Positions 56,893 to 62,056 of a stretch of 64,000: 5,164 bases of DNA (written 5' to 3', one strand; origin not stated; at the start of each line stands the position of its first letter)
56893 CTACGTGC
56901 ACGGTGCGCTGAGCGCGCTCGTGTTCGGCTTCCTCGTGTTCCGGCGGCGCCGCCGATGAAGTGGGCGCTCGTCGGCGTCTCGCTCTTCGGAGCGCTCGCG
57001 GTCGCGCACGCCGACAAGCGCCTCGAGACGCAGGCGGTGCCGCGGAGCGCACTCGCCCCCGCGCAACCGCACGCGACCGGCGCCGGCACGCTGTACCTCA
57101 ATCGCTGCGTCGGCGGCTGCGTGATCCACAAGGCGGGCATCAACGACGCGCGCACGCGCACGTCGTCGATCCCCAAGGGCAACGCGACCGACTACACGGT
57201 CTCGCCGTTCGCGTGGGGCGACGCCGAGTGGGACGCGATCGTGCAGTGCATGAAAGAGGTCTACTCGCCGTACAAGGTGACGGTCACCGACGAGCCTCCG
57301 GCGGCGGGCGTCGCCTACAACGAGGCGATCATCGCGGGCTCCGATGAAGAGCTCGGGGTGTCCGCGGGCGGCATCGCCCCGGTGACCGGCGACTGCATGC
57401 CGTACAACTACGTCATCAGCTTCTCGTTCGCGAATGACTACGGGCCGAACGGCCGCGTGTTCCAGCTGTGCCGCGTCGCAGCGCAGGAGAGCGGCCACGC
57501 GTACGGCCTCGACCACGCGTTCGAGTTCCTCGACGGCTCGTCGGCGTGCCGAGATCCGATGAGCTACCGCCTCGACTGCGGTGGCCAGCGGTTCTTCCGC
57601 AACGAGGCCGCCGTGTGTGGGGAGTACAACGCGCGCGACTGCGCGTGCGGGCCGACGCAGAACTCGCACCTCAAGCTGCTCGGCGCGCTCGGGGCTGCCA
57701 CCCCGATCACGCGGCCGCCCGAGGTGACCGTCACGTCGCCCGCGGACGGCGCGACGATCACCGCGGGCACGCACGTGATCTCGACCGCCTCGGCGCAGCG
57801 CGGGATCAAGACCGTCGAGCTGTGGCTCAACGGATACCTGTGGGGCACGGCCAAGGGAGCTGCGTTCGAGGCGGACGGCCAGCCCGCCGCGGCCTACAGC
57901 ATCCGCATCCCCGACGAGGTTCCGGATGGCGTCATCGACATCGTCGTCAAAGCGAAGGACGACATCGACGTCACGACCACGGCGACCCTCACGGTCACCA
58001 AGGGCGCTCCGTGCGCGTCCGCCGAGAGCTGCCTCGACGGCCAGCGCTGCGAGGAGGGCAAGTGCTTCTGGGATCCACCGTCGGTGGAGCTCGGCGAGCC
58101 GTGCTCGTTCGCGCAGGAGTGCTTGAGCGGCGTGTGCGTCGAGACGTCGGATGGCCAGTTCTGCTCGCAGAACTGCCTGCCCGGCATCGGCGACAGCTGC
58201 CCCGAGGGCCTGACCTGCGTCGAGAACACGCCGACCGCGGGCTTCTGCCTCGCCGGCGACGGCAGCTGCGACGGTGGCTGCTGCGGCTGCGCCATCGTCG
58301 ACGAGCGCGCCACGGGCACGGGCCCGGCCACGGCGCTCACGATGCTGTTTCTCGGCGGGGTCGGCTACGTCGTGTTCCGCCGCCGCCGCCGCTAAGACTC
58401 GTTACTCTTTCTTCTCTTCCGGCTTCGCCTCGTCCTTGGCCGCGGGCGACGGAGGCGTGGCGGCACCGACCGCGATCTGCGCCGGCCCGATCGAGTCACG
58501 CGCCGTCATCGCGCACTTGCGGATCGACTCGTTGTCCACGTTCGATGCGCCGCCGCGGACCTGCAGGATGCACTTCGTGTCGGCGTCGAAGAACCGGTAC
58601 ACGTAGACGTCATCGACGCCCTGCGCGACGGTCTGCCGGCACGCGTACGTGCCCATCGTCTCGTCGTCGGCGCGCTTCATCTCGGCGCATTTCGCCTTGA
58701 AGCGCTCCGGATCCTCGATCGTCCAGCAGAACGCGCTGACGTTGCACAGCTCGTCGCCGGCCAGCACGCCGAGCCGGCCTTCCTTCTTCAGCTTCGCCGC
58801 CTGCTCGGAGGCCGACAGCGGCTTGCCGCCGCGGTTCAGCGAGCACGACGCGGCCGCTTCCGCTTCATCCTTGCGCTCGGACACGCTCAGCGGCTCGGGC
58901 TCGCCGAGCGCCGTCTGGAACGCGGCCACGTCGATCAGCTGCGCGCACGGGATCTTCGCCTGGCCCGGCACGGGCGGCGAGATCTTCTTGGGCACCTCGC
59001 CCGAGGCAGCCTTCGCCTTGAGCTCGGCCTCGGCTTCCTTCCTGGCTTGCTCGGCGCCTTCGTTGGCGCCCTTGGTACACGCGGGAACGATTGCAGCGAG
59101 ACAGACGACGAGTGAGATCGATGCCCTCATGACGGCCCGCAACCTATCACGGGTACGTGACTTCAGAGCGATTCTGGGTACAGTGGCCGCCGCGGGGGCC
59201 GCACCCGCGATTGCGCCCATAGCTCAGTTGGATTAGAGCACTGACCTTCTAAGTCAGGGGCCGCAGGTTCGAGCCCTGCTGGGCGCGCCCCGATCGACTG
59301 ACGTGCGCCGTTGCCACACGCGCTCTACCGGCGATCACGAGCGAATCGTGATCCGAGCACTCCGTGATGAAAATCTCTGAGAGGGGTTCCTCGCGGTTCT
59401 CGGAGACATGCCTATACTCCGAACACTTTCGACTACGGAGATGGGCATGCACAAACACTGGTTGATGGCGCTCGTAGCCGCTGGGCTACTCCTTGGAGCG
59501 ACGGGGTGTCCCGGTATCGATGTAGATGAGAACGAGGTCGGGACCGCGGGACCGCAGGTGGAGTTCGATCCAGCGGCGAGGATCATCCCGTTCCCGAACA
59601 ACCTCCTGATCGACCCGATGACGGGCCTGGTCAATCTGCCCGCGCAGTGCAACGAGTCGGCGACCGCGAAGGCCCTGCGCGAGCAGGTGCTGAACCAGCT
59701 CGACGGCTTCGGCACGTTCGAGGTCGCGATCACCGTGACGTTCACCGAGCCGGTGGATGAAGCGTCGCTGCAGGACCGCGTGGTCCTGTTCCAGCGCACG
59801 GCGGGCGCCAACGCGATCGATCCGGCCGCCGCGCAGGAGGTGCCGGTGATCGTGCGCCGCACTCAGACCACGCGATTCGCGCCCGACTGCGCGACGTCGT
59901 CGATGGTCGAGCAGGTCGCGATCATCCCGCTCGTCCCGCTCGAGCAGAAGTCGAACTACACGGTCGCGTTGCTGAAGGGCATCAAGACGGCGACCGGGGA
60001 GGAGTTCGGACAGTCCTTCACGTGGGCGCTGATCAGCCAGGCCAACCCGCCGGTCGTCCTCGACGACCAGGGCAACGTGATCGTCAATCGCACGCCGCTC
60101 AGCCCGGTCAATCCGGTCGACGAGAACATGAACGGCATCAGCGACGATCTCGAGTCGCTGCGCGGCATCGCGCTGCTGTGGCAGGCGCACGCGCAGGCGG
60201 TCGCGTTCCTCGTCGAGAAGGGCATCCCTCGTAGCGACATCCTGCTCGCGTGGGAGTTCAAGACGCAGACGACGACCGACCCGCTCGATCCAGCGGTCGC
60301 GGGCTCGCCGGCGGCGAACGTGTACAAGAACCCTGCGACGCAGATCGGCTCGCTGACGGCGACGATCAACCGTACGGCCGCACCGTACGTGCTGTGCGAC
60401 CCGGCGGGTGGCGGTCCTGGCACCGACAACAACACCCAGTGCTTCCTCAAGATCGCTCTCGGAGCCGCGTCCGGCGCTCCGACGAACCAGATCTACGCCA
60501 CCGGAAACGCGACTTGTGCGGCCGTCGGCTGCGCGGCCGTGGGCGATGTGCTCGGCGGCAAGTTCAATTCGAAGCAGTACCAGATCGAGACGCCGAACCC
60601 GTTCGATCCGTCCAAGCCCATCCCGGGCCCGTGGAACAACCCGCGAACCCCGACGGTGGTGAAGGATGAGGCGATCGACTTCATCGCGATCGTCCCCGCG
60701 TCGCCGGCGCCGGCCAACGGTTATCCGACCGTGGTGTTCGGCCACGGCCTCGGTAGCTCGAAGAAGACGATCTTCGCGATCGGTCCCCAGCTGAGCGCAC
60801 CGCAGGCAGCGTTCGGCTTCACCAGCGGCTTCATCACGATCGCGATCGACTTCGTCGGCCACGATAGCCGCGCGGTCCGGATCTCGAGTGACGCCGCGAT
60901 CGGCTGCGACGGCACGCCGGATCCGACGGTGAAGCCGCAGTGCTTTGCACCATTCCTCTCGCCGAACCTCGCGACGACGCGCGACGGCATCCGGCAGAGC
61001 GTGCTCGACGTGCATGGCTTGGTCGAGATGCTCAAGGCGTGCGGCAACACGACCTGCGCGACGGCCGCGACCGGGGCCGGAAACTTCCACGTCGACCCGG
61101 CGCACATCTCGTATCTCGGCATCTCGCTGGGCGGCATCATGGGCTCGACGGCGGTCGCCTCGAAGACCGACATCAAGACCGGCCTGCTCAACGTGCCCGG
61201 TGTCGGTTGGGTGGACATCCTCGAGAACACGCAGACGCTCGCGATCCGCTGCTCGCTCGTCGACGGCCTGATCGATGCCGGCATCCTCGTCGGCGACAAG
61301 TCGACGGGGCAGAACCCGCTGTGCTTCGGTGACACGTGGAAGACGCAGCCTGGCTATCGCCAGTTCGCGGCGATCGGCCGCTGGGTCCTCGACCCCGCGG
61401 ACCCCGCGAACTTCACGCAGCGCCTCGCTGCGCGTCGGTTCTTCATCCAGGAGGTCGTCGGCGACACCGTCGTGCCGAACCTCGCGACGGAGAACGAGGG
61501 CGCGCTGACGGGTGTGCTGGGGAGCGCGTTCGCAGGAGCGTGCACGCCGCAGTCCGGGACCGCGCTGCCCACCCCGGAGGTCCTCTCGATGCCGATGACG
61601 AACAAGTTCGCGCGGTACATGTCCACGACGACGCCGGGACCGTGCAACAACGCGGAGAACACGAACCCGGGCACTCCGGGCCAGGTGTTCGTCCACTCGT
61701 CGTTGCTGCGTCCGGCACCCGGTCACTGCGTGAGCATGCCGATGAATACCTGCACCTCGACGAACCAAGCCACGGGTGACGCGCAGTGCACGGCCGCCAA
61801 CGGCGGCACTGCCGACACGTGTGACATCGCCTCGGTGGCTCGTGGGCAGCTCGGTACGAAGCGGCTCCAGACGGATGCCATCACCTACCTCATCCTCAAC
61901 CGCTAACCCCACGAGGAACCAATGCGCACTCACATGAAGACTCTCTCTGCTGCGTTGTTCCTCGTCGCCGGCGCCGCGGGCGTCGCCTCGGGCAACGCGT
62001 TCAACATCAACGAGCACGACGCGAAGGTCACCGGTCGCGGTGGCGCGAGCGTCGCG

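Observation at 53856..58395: Three tandem secreted metzincin/snapalysin-like paralogs whose first zinc-ligand His is replaced by Gln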

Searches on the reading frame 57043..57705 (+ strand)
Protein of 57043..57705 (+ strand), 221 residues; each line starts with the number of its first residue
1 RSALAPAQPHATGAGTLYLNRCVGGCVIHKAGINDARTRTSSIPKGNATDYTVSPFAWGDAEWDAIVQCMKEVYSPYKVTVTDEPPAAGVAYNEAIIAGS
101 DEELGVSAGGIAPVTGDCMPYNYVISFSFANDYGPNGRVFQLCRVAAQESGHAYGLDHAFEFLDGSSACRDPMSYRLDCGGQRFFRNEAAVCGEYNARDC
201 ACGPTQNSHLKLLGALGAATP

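Call 53: predict_structure(alignment_id=A4)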
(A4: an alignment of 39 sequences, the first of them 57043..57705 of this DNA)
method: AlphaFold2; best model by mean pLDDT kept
length: 221 residues; sequences in the alignment: 39
mean_pLDDT: 89.6   pTM: 0.87
mean pLDDT of the five models: 89.6, 89.6, 87.5, 85.7, 85.5
residues with pLDDT >= 90: 161; 70-90: 44; 50-70: 9; < 50: 7
segments of 3 or more residues with pLDDT < 50: 1-6
pLDDT, mean of each block of 10 residues (from residue 1): 46 91 95 94 86 96 97 96 97 97 87 87 96 91 93 94 90 74 87 92 94 94 70
secondary structure, 60 per line:
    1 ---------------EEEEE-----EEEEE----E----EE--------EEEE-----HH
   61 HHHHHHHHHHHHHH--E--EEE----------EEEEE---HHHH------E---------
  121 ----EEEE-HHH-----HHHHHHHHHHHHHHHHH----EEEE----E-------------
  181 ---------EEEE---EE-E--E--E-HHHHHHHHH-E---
elements in order: E16-20 E26-30 E50-53 H59-74 E80-82 E93-97 H101-104 E125-128 H138-154 E159-162 E190-193 H208-216

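Call 55: fold_search(model_id=the predicted structure, library=pdb)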
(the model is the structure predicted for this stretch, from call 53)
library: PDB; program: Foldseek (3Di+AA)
matches with E <= 10: 400; with E <= 0.001: 21
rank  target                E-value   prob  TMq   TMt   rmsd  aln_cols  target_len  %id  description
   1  1om8                  5.8e-05  1.00  0.44  0.24   8.9       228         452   16  CRYSTAL STRUCTURE OF A COLD ADAPTED ALKALINE PROTEASE FROM PSEUDOMONAS TAC II 18, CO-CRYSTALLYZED WITH 10 mM EDTA (released 2003-07-15)
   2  1o0q                  1.0e-04  1.00  0.43  0.23   9.0       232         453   17  Crystal structure of a cold adapted alkaline protease from Pseudomonas TAC II 18, co-crystallized with 1 mM EDTA (released 2003-07-15)
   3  6ht9_A                1.6e-04  0.99  0.35  0.38  10.1       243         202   12  Mouse fetuin-B in complex with crayfish astacin (released 2019-03-13)
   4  1omj                  1.8e-04  1.00  0.44  0.24   9.1       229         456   17  CRYSTAL STRUCTURE OF A PSYCHROPHILIC ALKALINE PROTEASE FROM PSEUDOMONAS TAC II 18 (released 2003-07-15)
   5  4dd8_D                2.2e-04  1.00  0.43  0.45   8.2       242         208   11  ADAM-8 metalloproteinase domain with bound batimastat (released 2012-06-06)
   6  1g9k                  2.5e-04  1.00  0.44  0.24   8.9       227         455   16  CRYSTAL STRUCTURE OF A PSYCHROPHILIC ALKALINE PROTEASE FROM PSEUDOMONAS TAC II 18 (released 2003-02-14)
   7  4dd8_C                3.9e-04  1.00  0.45  0.49   7.2       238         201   13  ADAM-8 metalloproteinase domain with bound batimastat (released 2012-06-06)
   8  4dd8_B                5.0e-04  1.00  0.45  0.48   7.4       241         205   12  ADAM-8 metalloproteinase domain with bound batimastat (released 2012-06-06)
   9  6ixx_A                5.0e-04  0.99  0.43  0.23   9.6       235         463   16  Crystal structure of a complex between psychrophilic marine protease MP and its inhibitor LupI (released 2019-12-18)
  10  2j0t_B                6.0e-04  1.00  0.45  0.58   7.7       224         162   13  Crystal Structure of the Catalytic Domain of MMP-1 in Complex with the Inhibitory Domain of TIMP-1 (released 2006-10-18)
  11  1fbl                  6.4e-04  1.00  0.47  0.31   5.4       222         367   13  STRUCTURE OF FULL-LENGTH PORCINE SYNOVIAL COLLAGENASE (MMP1) REVEALS A C-TERMINAL DOMAIN CONTAINING A CALCIUM-LINKED, FO (released 1996-01-29)
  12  4hx3_A                6.8e-04  1.00  0.35  0.51   6.6       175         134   15  Crystal structure of Streptomyces caespitosus sermetstatin in complex with S. caespitosus snapalysin (released 2012-12-05)
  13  2j0t_A                8.2e-04  1.00  0.46  0.59   6.6       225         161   14  Crystal Structure of the Catalytic Domain of MMP-1 in Complex with the Inhibitory Domain of TIMP-1 (released 2006-10-18)
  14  4hx3_G                8.2e-04  1.00  0.32  0.49   4.6       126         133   19  Crystal structure of Streptomyces caespitosus sermetstatin in complex with S. caespitosus snapalysin (released 2012-12-05)
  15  1dth_A                8.2e-04  0.99  0.41  0.44   8.4       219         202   14  METALLOPROTEASE (released 1997-02-12)
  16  4hx3_E                8.8e-04  1.00  0.32  0.49   4.6       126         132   19  Crystal structure of Streptomyces caespitosus sermetstatin in complex with S. caespitosus snapalysin (released 2012-12-05)
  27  1kuh                  1.9e-03  0.99  0.33  0.49   4.8       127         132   17  ZINC PROTEASE FROM STREPTOMYCES CAESPITOSUS (released 1997-03-12)
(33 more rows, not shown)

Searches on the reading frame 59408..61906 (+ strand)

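Call 37: search_protein_families(library=pfam, proteins=[window:59408-61906:+], max_evalue=0.001)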
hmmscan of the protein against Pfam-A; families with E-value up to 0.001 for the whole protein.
window:59408-61906:+ (832 aa): 2 families
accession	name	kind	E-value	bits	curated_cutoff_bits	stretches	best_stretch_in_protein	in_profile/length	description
PF13205.12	Big_5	-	3e-05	25.1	23.6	1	107-205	24-104/105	Bacterial Ig-like domain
PF12262.14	Lipase_bact_N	-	0.00022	21.2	22.3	1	59-215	28-169/236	Bacterial virulence factor lipase N-terminal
